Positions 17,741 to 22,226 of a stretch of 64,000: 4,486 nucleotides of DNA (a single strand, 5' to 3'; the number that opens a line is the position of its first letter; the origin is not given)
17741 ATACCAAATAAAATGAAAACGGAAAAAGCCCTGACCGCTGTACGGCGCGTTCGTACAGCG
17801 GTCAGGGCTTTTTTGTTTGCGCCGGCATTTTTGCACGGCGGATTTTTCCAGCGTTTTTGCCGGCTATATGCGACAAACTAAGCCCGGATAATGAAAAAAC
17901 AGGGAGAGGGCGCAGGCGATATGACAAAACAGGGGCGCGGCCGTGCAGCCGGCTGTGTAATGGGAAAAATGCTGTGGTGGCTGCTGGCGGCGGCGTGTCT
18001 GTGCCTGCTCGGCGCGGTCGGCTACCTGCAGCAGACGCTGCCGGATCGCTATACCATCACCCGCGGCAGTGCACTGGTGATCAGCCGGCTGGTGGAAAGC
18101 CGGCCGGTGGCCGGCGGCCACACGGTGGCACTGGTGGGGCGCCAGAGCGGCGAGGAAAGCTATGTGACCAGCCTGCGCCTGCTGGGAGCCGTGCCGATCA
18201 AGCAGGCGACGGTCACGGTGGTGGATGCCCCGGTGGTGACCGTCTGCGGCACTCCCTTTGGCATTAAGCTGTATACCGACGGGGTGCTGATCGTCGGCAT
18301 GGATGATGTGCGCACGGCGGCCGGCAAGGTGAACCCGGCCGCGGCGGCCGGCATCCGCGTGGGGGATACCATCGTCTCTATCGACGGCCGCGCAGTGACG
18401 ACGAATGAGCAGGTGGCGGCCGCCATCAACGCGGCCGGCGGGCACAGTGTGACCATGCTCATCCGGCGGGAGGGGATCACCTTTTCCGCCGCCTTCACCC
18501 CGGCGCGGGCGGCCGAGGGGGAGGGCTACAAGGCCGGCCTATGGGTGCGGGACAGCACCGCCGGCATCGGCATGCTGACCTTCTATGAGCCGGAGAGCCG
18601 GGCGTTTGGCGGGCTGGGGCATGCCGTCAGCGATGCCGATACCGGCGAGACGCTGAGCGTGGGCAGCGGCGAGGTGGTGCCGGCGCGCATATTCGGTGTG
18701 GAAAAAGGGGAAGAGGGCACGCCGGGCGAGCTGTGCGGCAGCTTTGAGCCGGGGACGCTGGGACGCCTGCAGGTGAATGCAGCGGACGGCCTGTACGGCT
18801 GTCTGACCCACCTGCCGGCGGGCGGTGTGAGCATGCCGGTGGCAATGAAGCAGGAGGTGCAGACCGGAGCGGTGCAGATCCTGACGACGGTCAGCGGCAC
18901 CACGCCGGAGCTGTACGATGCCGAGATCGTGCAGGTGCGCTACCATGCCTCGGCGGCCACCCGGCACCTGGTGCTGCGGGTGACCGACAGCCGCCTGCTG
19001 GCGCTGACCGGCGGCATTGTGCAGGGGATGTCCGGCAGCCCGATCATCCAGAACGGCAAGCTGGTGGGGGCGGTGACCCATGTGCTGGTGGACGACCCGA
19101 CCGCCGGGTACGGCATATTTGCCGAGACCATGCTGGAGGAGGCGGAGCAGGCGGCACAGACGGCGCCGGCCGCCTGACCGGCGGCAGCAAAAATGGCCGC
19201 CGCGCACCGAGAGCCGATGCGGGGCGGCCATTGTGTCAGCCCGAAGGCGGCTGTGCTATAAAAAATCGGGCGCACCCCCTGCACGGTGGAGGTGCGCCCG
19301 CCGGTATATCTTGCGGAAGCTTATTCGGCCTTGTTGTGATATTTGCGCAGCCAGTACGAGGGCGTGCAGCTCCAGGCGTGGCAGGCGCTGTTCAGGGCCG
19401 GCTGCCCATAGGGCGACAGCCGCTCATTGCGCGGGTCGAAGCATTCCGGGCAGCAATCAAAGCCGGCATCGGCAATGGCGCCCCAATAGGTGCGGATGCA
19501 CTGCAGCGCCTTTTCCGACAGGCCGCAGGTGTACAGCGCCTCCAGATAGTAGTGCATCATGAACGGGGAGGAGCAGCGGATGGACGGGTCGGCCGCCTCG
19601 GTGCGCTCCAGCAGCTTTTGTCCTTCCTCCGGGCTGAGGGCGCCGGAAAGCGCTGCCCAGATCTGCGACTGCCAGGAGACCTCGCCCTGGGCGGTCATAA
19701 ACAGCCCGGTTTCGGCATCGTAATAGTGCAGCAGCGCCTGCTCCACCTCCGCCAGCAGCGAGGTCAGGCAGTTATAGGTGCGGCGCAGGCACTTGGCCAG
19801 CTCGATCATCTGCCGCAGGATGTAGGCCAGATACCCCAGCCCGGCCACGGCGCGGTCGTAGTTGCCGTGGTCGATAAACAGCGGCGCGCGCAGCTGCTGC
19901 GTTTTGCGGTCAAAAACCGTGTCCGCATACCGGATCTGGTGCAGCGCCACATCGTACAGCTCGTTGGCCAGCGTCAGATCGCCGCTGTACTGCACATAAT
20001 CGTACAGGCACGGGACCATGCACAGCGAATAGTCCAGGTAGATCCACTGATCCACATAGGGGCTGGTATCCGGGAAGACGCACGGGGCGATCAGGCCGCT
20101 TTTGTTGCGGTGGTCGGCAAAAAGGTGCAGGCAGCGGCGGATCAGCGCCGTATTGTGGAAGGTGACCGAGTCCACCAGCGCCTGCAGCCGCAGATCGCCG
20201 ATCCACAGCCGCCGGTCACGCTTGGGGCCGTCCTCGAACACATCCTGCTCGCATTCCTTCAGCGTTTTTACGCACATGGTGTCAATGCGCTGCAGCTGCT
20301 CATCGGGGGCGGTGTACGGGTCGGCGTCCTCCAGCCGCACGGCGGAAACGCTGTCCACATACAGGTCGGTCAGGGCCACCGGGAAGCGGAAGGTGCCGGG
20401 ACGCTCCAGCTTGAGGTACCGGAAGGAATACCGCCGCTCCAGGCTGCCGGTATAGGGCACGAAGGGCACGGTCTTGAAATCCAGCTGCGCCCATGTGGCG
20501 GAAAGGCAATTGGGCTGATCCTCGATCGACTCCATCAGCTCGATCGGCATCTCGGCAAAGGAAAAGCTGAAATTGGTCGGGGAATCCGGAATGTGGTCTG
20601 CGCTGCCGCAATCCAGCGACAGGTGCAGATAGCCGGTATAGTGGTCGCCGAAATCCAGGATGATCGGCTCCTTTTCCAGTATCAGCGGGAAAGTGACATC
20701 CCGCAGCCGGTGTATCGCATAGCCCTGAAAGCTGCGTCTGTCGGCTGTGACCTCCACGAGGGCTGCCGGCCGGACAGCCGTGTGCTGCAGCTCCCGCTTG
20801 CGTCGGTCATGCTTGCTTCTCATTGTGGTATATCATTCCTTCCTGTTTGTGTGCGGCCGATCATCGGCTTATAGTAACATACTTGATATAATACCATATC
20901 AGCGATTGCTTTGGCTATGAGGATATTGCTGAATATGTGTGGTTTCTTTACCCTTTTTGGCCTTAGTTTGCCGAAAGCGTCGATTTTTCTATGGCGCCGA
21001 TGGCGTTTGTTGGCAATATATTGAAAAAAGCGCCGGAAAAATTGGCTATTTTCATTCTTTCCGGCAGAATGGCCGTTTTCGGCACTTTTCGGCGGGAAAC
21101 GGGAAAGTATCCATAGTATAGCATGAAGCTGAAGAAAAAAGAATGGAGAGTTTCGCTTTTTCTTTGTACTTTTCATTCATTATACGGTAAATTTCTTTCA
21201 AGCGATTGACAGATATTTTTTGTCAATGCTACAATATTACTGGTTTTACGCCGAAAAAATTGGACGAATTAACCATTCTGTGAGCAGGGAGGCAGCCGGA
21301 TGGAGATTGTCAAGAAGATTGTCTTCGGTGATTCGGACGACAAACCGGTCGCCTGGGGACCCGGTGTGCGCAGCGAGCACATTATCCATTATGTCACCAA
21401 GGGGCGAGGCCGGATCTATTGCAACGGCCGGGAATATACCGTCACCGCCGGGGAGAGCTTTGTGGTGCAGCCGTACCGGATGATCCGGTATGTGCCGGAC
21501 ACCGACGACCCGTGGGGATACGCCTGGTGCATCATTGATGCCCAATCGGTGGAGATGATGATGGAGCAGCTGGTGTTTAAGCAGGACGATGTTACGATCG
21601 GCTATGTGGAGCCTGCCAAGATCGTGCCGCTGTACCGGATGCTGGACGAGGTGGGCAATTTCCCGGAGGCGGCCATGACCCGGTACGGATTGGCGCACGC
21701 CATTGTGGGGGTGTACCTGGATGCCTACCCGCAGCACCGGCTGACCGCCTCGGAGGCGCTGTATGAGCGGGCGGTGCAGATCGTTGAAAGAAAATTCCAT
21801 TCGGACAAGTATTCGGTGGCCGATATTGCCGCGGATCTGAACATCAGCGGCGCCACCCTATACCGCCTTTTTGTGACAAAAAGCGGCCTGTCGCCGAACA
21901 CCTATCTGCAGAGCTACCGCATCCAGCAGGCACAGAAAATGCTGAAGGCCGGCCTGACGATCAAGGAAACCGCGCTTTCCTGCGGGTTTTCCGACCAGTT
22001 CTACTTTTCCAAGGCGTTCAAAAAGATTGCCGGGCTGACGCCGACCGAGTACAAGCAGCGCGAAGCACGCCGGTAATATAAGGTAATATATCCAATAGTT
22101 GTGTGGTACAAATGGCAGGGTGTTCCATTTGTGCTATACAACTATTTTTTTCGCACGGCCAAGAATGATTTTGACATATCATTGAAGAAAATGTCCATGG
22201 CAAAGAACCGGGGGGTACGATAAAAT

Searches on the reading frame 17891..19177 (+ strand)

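Call 8: search_protein_families(library=pfam, proteins=[window:17891-19177:+], max_evalue=0.001)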
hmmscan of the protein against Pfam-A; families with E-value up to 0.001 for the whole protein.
window:17891-19177:+ (428 aa): 5 families
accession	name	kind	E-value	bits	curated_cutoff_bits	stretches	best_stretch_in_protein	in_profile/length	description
PF05580.18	Peptidase_S55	-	7.9e-78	261.7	25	1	212-415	2-210/210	SpoIVB peptidase S55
PF17820.7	PDZ_6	-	1.1e-12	47.9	27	1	149-193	10-54/54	PDZ domain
PF13180.12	PDZ_2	-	2.1e-06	28.4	27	1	148-195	23-71/80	PDZ domain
PF00595.29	PDZ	-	1e-05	26.2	23.2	1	149-191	37-80/81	PDZ domain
PF14685.13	PDZ_Tricorn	-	6.6e-05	23.3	25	1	149-194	32-79/88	Tricorn protease PDZ domain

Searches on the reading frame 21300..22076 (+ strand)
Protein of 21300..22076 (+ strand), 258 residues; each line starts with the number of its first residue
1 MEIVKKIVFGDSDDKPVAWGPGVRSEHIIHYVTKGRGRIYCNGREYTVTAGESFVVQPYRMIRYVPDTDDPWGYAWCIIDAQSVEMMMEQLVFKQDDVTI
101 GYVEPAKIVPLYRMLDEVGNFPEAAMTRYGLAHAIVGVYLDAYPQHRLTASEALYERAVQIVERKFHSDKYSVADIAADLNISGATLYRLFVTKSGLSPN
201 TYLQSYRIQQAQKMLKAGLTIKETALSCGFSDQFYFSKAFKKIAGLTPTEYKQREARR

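Call 7: search_protein_families(library=pfam, proteins=[window:21300-22076:+], max_evalue=0.001)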
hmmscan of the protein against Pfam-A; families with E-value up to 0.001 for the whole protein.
window:21300-22076:+ (258 aa): 6 families
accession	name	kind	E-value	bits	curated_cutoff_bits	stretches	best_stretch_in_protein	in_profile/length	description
PF12833.13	HTH_18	-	1.9e-23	83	33.6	1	176-254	1-80/80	Helix-turn-helix domain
PF00165.29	HTH_AraC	-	2e-15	56.9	26.6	1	217-251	7-40/42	Bacterial regulatory helix-turn-helix proteins, AraC family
PF02311.25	AraC_binding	-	1.1e-14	54.8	21.1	1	20-89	17-86/135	AraC-like ligand binding domain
PF02796.21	HTH_7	-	7.9e-06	26.4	23.8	0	165-191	16-42/45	Helix-turn-helix domain of resolvase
PF07883.17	Cupin_2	-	5.2e-05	23.3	27.2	1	28-58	20-50/70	Cupin domain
PF13384.12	HTH_23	-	0.0003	21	24.6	0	167-191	14-41/50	Homeodomain-like domain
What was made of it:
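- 21300..22076 (+): AraC-family regulator at the head of the locus. Call 7.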
